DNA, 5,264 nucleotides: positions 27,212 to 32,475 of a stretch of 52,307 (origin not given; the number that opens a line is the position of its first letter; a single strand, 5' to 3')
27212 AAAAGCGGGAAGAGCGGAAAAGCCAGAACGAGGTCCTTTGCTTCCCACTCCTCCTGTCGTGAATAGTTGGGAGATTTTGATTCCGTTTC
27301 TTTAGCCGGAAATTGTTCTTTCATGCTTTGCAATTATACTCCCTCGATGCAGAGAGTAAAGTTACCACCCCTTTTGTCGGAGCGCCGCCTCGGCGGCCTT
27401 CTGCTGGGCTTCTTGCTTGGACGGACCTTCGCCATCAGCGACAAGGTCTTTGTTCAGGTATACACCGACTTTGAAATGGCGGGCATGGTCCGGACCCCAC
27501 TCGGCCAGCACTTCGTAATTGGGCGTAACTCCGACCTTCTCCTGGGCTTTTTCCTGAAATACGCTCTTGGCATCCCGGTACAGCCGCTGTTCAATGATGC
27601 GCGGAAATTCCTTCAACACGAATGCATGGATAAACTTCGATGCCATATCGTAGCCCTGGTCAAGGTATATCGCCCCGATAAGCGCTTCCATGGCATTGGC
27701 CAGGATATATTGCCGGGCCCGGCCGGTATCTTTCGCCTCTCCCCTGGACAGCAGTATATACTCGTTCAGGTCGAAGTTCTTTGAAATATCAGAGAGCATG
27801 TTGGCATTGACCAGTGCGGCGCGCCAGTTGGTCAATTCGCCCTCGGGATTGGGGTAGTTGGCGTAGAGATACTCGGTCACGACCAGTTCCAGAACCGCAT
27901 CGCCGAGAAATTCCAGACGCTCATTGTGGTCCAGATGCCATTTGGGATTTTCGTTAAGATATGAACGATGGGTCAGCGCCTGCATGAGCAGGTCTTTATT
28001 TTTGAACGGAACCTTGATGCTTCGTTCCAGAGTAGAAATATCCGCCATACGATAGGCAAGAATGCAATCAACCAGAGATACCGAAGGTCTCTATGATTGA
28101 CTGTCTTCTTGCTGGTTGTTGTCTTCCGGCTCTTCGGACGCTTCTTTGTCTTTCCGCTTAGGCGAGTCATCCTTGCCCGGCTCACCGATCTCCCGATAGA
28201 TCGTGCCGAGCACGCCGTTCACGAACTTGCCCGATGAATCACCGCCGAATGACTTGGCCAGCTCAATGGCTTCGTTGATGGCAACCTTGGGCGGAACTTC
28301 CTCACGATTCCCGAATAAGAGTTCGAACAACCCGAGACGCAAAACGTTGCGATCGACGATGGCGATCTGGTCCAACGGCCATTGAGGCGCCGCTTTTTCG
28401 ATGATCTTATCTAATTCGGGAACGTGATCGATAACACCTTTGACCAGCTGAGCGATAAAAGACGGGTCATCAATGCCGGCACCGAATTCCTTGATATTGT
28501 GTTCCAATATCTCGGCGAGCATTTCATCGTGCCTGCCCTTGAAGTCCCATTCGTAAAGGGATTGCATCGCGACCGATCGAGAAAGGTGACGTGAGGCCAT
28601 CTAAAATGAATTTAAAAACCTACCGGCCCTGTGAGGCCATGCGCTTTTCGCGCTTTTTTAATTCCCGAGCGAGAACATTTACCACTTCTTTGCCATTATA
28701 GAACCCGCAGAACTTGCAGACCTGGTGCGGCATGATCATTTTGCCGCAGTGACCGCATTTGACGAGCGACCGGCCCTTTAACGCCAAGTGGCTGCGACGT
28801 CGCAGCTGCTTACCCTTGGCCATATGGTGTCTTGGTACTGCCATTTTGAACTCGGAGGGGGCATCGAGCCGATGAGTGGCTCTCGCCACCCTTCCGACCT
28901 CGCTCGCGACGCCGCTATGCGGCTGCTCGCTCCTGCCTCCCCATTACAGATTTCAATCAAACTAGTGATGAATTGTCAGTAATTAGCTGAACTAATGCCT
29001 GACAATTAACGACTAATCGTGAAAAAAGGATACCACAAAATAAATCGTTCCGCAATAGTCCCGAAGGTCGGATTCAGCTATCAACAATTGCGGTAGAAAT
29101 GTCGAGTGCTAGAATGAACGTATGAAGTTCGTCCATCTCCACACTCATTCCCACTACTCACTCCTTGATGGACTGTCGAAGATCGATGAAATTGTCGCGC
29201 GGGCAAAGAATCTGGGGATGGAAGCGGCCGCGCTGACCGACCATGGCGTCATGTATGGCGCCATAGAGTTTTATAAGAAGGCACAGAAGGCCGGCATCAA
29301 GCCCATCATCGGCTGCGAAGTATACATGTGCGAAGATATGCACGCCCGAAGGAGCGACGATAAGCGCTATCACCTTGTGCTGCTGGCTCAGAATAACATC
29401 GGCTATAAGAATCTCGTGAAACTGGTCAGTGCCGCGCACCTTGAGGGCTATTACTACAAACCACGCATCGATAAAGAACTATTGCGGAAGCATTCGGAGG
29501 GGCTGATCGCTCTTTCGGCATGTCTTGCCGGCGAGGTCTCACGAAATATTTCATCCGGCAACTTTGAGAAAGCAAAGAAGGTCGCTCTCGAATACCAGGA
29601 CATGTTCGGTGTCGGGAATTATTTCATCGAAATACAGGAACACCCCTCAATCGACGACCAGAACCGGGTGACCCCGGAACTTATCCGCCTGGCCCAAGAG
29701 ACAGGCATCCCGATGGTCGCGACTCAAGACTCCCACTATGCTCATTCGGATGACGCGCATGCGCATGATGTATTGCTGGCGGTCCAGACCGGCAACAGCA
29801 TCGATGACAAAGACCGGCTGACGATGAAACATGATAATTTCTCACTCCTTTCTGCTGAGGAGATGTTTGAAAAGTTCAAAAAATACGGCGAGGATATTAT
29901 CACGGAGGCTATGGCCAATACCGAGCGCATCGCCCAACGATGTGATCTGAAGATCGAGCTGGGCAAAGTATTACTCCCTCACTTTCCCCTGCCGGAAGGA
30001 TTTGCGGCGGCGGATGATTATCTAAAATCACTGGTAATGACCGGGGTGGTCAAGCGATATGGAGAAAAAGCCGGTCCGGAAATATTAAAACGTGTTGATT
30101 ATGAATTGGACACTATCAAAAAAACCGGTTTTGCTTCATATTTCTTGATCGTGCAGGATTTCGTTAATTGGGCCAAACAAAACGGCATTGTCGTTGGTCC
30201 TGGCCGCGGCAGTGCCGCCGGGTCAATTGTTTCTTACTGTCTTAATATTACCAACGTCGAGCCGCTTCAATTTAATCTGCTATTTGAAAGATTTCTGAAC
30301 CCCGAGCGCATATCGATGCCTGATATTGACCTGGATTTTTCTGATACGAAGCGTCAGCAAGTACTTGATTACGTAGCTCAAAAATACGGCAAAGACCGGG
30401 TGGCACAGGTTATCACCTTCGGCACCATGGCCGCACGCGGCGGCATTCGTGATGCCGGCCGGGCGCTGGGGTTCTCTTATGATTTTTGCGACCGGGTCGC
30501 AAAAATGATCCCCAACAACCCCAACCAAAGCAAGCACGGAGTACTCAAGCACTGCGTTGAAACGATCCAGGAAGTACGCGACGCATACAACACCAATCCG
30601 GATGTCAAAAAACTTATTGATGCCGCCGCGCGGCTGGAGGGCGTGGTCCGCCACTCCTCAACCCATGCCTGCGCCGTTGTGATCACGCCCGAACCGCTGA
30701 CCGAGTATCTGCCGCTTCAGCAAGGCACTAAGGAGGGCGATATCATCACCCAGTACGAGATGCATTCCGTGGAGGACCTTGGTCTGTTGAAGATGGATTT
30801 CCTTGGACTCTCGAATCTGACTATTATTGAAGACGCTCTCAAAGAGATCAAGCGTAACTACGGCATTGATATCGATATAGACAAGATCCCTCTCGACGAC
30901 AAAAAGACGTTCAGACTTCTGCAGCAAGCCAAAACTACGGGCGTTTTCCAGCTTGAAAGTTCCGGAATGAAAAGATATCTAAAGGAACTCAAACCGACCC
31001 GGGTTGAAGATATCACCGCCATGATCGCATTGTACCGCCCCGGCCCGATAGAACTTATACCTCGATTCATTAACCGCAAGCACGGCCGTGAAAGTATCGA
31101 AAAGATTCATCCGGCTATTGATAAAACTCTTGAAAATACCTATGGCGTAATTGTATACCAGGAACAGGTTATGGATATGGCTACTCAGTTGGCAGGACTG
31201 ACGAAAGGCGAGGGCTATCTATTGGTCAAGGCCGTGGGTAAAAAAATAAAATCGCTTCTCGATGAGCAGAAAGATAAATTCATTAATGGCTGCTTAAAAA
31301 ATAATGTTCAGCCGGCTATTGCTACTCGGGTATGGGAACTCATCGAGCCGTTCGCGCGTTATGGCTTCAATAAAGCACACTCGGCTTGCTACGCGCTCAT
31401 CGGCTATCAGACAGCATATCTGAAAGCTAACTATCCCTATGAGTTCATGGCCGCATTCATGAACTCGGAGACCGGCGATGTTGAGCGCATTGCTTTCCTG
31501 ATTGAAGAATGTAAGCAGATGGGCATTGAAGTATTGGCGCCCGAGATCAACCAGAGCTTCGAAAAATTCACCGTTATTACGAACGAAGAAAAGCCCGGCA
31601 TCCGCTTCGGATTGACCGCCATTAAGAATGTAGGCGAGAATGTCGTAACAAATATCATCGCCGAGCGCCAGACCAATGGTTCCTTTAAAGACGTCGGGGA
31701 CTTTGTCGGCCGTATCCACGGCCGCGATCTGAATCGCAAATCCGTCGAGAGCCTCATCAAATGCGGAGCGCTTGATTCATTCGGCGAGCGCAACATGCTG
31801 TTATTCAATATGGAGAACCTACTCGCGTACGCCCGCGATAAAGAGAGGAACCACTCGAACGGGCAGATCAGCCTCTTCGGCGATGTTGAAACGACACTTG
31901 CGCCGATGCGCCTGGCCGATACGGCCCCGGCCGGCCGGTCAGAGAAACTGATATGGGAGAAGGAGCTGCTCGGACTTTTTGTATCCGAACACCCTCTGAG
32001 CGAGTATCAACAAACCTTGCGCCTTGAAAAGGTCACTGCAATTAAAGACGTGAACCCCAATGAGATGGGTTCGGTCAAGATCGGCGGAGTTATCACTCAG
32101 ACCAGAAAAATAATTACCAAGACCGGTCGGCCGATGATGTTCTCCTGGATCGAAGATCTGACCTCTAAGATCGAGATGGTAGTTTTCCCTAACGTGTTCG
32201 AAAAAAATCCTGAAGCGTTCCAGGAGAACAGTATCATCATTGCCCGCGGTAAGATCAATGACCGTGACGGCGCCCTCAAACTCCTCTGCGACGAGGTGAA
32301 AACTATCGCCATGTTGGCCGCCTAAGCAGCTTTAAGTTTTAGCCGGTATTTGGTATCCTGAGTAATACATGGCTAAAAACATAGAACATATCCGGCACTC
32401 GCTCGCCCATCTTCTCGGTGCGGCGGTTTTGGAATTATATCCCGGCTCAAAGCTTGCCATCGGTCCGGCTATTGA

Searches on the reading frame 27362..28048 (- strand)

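Call 23: search_protein_families(library=pfam, proteins=[window:27362-28048:-], max_evalue=0.00001)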
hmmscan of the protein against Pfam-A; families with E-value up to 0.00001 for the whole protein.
window:27362-28048:- (228 aa): 4 families
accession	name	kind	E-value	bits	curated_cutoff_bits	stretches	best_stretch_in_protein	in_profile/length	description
PF14622.11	Ribonucleas_3_3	-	4.8e-43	146.8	35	1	17-147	1-127/128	Ribonuclease-III-like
PF00636.31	Ribonuclease_3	-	6.8e-28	97.9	27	1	43-132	1-102/102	Ribonuclease III domain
PF00035.32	dsrm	-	8.3e-16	58.8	23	1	160-225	1-65/66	Double-stranded RNA binding motif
PF22935.1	RM44_endonuclase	-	4.6e-10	40.2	27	1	10-127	12-139/139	Large ribosomal subunit protein mL44, endonuclease domain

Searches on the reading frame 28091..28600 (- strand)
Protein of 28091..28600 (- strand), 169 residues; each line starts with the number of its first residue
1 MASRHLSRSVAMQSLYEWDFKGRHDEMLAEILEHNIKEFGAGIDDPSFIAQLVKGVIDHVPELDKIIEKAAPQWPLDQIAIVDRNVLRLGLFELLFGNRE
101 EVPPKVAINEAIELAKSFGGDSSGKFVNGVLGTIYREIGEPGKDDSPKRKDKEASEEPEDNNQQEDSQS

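Call 23: search_protein_families(library=pfam, proteins=[window:28091-28600:-], max_evalue=0.00001)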
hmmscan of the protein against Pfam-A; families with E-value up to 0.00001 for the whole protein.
window:28091-28600:- (169 aa): 1 family
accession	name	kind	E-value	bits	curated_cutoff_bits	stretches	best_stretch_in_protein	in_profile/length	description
PF01029.23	NusB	-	3e-35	121.9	23.1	1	7-136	3-133/133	NusB family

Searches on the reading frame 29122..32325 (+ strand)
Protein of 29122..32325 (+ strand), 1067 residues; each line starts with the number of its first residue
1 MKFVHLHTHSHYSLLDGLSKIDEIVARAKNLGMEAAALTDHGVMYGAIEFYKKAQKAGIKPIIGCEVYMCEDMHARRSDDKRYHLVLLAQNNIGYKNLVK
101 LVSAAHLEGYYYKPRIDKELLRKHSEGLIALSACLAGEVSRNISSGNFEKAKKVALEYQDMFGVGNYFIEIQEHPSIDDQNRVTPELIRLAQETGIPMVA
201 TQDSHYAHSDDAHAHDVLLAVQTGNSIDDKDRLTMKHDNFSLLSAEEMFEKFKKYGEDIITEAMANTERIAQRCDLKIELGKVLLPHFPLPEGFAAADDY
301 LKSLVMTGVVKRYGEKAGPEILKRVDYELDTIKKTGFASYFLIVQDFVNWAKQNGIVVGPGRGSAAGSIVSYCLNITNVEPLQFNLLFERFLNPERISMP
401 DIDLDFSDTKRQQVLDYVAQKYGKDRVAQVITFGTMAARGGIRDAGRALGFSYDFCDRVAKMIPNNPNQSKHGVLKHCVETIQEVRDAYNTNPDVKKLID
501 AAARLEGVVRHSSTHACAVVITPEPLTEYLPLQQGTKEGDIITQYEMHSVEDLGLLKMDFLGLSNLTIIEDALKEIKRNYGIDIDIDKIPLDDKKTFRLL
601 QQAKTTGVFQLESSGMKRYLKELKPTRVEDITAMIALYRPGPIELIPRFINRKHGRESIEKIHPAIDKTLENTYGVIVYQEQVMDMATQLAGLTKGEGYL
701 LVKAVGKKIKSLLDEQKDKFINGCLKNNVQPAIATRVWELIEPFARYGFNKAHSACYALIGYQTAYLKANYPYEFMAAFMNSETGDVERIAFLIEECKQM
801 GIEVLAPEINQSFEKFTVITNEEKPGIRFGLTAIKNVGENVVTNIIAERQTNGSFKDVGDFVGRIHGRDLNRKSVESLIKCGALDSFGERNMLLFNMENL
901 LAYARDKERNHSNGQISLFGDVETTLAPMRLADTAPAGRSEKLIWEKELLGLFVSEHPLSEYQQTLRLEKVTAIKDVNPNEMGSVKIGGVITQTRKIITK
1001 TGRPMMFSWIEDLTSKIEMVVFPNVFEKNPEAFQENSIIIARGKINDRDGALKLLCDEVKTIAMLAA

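Call 13: search_protein_families(library=pfam, proteins=[window:29122-32325:+], max_evalue=0.00001)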
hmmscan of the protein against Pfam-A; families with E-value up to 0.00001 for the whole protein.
window:29122-32325:+ (1067 aa): 5 families
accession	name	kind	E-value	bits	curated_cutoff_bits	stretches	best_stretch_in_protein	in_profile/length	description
PF07733.18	DNA_pol3_alpha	-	8.8e-104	347.2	23.9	1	299-562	1-260/260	Bacterial DNA polymerase III alpha NTPase domain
PF02811.25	PHP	-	9.8e-62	208.5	26.4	1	5-174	1-164/164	PHP domain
PF17657.6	DNA_pol3_finger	-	2e-61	206.6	22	1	565-728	1-166/166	Bacterial DNA polymerase III alpha subunit finger domain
PF14579.12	HHH_6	-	2e-28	98.9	25.6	1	801-889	1-85/90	Helix-hairpin-helix motif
PF01336.31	tRNA_anti-codon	-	2.2e-10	40.8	27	1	985-1061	1-74/75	OB-fold nucleic acid binding domain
